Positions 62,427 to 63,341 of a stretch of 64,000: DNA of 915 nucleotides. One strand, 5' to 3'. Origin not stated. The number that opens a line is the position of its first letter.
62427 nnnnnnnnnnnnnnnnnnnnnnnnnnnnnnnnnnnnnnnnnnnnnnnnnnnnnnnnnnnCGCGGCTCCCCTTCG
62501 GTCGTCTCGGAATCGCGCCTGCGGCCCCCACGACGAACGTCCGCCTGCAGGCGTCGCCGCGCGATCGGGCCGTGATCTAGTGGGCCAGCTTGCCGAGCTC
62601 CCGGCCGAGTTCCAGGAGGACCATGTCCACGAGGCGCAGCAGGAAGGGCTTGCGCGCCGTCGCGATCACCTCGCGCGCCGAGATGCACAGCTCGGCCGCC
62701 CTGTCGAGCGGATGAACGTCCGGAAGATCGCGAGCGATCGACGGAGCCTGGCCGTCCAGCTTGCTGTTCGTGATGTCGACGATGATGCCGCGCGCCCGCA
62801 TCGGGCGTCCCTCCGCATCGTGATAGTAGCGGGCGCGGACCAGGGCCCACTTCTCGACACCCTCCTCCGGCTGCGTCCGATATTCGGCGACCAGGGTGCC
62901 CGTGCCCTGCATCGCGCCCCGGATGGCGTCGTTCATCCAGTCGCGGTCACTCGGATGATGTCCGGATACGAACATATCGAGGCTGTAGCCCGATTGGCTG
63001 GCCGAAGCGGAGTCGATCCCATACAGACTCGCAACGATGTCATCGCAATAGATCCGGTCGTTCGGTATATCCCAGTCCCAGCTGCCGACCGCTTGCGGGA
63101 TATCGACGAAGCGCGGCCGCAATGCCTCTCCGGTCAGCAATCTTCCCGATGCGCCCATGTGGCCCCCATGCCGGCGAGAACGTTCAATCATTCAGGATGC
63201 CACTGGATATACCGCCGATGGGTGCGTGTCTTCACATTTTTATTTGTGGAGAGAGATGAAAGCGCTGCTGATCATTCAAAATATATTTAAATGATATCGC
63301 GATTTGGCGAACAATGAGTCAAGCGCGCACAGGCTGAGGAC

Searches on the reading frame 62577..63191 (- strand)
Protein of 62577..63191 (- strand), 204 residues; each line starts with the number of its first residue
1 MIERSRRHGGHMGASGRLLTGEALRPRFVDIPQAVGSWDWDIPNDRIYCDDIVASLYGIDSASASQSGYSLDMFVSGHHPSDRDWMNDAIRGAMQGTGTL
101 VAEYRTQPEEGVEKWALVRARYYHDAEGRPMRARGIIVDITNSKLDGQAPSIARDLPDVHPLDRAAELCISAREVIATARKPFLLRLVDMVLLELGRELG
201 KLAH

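Call 68: search_protein_families(library=pfam, proteins=[window:62577-63191:-], max_evalue=0.0001)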
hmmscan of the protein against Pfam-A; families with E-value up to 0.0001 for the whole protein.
window:62577-63191:- (204 aa): 1 family
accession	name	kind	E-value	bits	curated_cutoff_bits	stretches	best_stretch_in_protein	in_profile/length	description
PF08447.18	PAS_3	-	6.1e-08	33.3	25.6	1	47-137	2-89/89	PAS fold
